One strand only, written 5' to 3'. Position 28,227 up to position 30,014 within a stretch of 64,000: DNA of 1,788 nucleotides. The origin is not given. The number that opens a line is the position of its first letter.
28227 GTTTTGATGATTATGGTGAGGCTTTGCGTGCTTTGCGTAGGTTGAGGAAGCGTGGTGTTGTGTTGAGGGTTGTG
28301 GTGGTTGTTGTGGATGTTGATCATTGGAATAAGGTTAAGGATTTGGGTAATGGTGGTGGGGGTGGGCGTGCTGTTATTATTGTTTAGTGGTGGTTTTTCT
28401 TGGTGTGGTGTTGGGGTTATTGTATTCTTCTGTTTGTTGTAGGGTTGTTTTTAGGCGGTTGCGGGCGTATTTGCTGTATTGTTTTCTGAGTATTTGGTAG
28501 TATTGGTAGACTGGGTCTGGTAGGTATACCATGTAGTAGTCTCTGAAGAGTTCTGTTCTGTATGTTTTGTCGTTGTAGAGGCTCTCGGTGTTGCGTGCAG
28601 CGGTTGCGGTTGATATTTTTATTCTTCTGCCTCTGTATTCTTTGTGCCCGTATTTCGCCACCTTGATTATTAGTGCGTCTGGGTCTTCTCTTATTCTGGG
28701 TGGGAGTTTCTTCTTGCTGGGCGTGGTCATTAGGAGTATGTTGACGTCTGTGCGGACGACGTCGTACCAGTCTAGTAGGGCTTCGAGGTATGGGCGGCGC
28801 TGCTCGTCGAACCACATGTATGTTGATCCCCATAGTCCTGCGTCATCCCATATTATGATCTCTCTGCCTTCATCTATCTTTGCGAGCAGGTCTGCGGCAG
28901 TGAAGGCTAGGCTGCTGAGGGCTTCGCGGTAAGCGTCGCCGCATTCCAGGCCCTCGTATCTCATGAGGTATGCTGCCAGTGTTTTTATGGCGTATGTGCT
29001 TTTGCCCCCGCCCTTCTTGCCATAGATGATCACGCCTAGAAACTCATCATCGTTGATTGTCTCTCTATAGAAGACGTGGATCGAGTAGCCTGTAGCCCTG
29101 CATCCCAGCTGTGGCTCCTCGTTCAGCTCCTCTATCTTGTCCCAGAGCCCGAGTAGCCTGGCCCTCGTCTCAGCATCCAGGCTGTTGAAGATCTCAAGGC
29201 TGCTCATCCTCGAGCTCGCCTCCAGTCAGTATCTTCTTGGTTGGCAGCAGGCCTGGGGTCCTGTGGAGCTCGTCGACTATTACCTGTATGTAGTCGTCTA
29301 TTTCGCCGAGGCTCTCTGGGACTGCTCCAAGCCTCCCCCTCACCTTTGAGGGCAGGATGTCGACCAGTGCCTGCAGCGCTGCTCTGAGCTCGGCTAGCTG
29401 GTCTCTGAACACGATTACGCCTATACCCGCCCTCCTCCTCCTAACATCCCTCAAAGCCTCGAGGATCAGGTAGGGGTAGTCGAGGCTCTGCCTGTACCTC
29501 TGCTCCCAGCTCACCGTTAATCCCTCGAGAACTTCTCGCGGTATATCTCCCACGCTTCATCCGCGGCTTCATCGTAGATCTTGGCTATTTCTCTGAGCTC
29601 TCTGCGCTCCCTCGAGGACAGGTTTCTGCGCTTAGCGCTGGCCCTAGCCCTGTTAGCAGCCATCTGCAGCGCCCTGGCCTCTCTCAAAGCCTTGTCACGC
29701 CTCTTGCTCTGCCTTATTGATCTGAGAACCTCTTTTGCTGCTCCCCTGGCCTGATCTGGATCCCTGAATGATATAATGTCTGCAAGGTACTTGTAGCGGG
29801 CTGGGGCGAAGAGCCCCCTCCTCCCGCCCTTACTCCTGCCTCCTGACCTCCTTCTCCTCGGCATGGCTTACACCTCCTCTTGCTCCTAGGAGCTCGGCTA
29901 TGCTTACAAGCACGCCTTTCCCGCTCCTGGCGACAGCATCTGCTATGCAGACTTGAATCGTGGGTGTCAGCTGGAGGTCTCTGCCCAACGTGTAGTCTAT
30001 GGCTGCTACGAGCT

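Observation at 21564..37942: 16.3-kb integrated element in tRNA-Val(CAC) with a partitioned SSV-type integrase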

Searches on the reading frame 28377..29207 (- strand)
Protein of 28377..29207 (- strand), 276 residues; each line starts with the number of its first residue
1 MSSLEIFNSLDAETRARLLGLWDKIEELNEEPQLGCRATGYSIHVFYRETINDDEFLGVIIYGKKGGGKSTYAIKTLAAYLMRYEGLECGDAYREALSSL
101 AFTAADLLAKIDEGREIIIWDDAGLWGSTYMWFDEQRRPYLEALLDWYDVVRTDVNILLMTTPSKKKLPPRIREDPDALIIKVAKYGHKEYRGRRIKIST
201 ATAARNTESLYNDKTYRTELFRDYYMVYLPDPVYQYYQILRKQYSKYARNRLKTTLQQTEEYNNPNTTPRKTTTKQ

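Call 11: search_protein_families(library=pfam, proteins=[window:28377-29207:-], max_evalue=0.1)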
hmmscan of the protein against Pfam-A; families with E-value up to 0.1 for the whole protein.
window:28377-29207:- (276 aa): 4 families
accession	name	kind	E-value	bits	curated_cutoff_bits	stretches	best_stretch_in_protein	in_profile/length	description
PF20720.3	nSTAND3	-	0.0082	16.3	27.2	1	59-131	20-80/155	Novel STAND NTPase 3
PF00004.35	AAA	-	0.031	15.2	21.2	1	59-173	1-119/131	ATPase family associated with various cellular activities (AAA)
PF00910.28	RNA_helicase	-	0.061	14.3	21.5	0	59-129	1-64/105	RNA helicase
PF24033.1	DUF7342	-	0.097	13.1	31.6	0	197-260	28-90/150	Family of unknown function (DUF7342)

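Call 12: search_protein_families(library=phrogs, proteins=[window:28377-29207:-], max_evalue=0.1)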
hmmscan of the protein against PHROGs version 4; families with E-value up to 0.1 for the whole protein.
window:28377-29207:- (276 aa): 3 families
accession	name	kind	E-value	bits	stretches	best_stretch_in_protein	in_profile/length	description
phrog_5484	-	DNA, RNA and nucleotide metabolism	1.2e-34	121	1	50-263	22-236/239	DnaA-like replication initiation protein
phrog_11254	-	DNA, RNA and nucleotide metabolism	8.4e-09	36.3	1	43-246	73-287/293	DnaA-like replication initiation protein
phrog_2666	-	head and packaging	0.004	16.9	1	50-152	317-421/555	terminase large subunit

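Call 13: search_dna_similar(query=window:28377-29207:-, collection=phages, mode=protein, max_evalue=0.001, max_rows=30)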
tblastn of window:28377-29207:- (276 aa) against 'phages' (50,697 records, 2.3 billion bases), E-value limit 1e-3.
Records with a match: 34; places in all: 34; records where one place covers at least 80% of the query: 0.
Best place of each record, by identity: <60% 34.
By first word of the organism name: Sulfolobus 23; Sulfolobales 2; Betafusellovirus 2; Betaguttavirus 2; Aeropyrum 2; Geoglobus 2; Pleomorphic 1.
By host as written in the record: - 7; Sulfolobus islandicus 6; Aeropyrum pernix K1 4; Sulfolobus sp. 3; Acidianus brierleyi DSM1651 2; Sulfolobus sp. G4ST-T-11 2; Sulfolobus sp. G4T-1 2; Sulfolobus islandicus ARN3/4 2; and 6 more.
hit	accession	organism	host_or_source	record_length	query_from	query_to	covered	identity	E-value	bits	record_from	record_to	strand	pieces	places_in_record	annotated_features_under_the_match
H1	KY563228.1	Sulfolobus spindle-shaped virus Lassen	Sulfolobus sp.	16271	56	256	73%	34.8%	4e-13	75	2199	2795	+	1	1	C250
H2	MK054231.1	Sulfolobus spindle-shaped virus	Sulfolobus islandicus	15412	49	244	71%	33.8%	2e-12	72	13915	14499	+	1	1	hypothetical protein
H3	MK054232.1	Sulfolobus spindle-shaped virus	Sulfolobus islandicus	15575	49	244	71%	33.8%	2e-12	72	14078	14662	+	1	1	hypothetical protein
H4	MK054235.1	Sulfolobus spindle-shaped virus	Sulfolobus islandicus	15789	49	244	71%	33.8%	2e-12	72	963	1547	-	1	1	hypothetical protein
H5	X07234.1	Sulfolobus spindle-shaped virus 1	-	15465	54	244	69%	32.2%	1e-8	61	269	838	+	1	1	ORF B-251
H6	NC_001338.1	Sulfolobus spindle-shaped virus 1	-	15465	54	244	69%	32.2%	1e-8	61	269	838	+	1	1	DnaA-like replication initiation protein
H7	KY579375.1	Sulfolobus spindle-shaped virus 3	Sulfolobus sp.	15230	54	244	69%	31.3%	4e-8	60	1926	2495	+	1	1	ORF9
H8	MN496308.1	Sulfolobus spindle-shaped virus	Sulfolobus sp. E5-1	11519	56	261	75%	28.8%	1e-8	61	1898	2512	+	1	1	DnaA-like protein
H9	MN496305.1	Sulfolobus spindle-shaped virus SSV19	Sulfolobus sp. E11-6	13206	56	261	75%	28.8%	1e-8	61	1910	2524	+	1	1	DnaA-like protein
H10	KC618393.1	Sulfolobales Mexican fusellovirus 1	hot springs at Los Azufres National Park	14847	53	243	69%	30.7%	2e-8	61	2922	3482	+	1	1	DnaA-like protein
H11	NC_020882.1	Sulfolobales Mexican fusellovirus 1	hot springs at Los Azufres National Park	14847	53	243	69%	30.7%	2e-8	61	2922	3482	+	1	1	DnaA-like replication initiation protein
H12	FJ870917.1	Betafusellovirus yellowstonense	Acidianus brierleyi DSM1651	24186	56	261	75%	28.2%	1e-8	61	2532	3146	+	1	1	DnaA-like protein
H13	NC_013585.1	Betafusellovirus yellowstonense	Acidianus brierleyi DSM1651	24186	56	261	75%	28.2%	1e-8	61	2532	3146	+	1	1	DnaA-like replication initiation protein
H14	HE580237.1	Betaguttavirus kodakarajimaense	Aeropyrum pernix K1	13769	36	244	76%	27.6%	1e-4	49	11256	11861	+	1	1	hypothetical protein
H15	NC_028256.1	Betaguttavirus kodakarajimaense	Aeropyrum pernix K1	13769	36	244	76%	27.6%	1e-4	49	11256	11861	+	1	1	DnaA-like replication initiation protein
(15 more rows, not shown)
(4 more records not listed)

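Call 30: find_homologous_proteins(query=window:28377-29207:-, max_evalue=0.001)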
Query window:28377-29207:- (276 aa): 19 proteins with E <= 0.001 among 2048 candidates.
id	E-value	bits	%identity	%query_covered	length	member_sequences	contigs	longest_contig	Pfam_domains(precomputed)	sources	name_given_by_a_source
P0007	3.4e-183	625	100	100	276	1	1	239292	-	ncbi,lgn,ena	-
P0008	9.6e-110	384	65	95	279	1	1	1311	-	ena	-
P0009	4.1e-104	366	62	95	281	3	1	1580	-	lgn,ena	-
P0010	1.3e-103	364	62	95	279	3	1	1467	-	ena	-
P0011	1.9e-102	360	60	95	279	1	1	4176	-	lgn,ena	-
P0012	6.7e-99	349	59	94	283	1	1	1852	-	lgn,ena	-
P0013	2.6e-96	340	59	96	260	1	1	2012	-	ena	-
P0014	2.4e-93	331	69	74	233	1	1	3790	-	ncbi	-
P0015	2.9e-81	291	56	83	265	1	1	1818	-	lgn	-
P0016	9.5e-79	283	55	82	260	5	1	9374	-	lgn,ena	-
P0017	1.1e-76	276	52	87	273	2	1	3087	-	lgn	-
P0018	3.5e-65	238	64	60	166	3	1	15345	-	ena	-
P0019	6.6e-65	237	52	76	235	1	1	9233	-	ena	-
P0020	1.0e-61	227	51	76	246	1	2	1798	-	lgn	-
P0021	4.0e-59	218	46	82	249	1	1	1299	-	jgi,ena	-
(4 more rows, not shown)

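Call 31: find_encoding_contigs(protein=P0018, flank=10000)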
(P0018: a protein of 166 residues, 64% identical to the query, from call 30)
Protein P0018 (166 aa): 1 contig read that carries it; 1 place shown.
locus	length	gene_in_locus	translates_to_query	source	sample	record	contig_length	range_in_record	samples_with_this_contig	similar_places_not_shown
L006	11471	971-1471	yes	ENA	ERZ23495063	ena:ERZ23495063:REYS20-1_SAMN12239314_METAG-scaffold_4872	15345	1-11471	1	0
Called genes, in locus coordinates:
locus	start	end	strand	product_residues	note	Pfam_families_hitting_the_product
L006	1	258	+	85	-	?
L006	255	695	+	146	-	-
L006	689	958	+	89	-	-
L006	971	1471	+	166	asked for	-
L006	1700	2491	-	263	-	PF16795:Phage_integr_3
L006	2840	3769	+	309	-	PF00005:ABC_tran, PF13304:AAA_21, PF13732:DrrA1-3_C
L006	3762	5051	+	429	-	PF12698:ABC2_membrane_3, PF12679:ABC2_membrane_2, PF01061:ABC2_membrane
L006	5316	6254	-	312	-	PF01063:Aminotran_4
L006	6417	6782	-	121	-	PF01986:DUF123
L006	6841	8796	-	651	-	PF02463:SMC_N (faint), PF00005:ABC_tran, PF13304:AAA_21 (faint)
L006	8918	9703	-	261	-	PF00106:adh_short, PF08659:KR, PF23441:SDR, PF13561:adh_short_C2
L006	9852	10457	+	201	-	-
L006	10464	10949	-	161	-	PF01613:Flavin_Reduct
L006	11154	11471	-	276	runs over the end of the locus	PF04951:Peptidase_M55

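Call 32: find_encoding_contigs(protein=P0007, flank=10000)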
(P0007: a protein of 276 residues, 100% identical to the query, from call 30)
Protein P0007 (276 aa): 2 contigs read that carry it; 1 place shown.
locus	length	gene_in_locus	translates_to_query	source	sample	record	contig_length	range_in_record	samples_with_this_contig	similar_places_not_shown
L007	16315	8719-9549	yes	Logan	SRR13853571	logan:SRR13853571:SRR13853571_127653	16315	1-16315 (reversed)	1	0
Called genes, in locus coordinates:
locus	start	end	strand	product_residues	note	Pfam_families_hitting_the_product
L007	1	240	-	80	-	?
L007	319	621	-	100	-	-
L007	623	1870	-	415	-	-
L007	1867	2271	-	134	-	-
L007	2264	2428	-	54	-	-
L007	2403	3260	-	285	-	PF00089:Trypsin, PF13365:Trypsin_2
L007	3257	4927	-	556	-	-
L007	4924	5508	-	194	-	-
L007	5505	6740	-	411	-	-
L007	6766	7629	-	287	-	-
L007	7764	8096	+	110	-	-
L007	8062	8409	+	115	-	-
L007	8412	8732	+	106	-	-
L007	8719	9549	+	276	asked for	-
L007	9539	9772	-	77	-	-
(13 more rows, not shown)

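Call 34: find_related_loci(query=A1, collection=genome_contigs, flank=10000)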
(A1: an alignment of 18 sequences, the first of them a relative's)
Query A1 (276 aa) in genome_contigs; peptide patterns used: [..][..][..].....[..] (x = any residue, [..] = any of these).
13 stretches matched a pattern; 2 encode a relative of the query (tblastn E <= 1e-3); 2 distinct loci.
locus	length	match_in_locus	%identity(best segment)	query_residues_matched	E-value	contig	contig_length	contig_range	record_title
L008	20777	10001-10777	62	1-261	8e-109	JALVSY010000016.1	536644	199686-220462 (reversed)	MAG: Pyrodictiaceae archaeon isolate M1_maxbin2_scaf2bin.012 M1_NODE_2_length_536644_cov_167.825213, whole genome shotgu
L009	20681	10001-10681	50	35-261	5e-75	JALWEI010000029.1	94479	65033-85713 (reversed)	MAG: Acidilobaceae archaeon isolate T11_metabat1_scaf2bin.074 T11_NODE_46_length_94479_cov_4.486317, whole genome shotgu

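Call 53: search_protein_families(library=pfam, proteins=[L008:17049-17930:-], max_evalue=0.1)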
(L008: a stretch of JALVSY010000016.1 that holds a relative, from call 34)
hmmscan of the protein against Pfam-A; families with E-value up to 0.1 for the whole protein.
L008:17049-17930:- (293 aa): 2 families
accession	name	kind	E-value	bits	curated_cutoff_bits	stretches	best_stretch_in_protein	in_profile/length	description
PF16795.10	Phage_integr_3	-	4.4e-39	134.4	27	1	132-284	2-161/161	Archaeal phage integrase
PF00589.27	Phage_integrase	-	0.014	15.6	27.1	0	217-271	116-169/172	Phage integrase family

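Call 68: find_related_loci(query=A1, collection=viral_contigs, flank=10000)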
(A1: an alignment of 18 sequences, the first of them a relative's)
Query A1 (276 aa) in viral_contigs; peptide patterns used: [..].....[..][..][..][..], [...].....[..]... (x = any residue, [..] = any of these).
195 stretches matched a pattern, but none encodes a relative of the query by tblastn (E <= 1e-3).

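Call 92: search_protein_families(library=ncbifam, proteins=[window:28377-29207:-], max_evalue=0.01)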
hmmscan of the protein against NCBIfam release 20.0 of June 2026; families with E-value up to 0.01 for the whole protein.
window:28377-29207:- (276 aa): 0 families

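Call 96: find_encoding_contigs(protein=P0016, flank=10000, max_places=3)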
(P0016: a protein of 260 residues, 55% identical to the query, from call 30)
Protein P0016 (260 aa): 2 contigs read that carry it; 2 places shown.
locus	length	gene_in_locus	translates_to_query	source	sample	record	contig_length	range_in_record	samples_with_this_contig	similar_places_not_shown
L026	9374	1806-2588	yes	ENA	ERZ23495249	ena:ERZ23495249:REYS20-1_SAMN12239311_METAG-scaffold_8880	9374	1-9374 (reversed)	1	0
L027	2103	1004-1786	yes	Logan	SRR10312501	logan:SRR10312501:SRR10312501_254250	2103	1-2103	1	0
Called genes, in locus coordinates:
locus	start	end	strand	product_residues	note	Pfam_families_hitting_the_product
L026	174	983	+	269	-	PF16795:Phage_integr_3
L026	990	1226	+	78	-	-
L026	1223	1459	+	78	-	-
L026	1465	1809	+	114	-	-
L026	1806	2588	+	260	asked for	-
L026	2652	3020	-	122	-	-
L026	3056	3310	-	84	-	-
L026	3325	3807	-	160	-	-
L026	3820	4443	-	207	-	-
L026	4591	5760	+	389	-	-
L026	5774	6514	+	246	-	-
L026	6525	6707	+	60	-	-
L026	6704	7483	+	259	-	PF00089:Trypsin (weak), PF13365:Trypsin_2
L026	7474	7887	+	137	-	-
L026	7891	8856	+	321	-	-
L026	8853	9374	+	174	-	?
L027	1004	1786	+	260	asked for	-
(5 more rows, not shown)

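Call 97: find_encoding_contigs(protein=P0019, flank=10000, max_places=3)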
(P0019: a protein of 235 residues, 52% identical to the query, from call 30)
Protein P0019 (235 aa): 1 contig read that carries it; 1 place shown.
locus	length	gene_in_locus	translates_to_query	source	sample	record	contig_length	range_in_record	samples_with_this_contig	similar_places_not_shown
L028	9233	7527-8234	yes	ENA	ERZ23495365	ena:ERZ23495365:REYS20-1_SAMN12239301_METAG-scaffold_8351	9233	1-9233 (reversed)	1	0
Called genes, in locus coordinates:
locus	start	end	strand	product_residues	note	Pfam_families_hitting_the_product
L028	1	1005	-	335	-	?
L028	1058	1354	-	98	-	-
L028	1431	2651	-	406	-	-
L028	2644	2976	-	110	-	-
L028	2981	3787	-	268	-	PF00089:Trypsin, PF13365:Trypsin_2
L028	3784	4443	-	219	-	-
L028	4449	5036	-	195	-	-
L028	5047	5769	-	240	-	-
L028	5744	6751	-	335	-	-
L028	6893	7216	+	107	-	-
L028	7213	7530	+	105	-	-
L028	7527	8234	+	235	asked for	-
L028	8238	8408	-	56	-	-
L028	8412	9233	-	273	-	?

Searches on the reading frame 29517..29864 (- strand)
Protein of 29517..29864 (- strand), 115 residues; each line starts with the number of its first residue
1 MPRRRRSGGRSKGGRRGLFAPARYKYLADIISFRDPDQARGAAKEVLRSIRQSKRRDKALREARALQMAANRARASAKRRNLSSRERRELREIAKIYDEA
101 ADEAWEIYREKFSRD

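Call 16: search_protein_families(library=phrogs, proteins=[window:29517-29864:-], max_evalue=0.1)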
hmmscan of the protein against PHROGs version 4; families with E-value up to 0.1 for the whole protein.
window:29517-29864:- (115 aa): 1 family
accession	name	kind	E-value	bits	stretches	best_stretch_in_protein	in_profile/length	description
phrog_10886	-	transcription regulation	0.012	15.6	1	28-99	336-406/457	transcriptional regulator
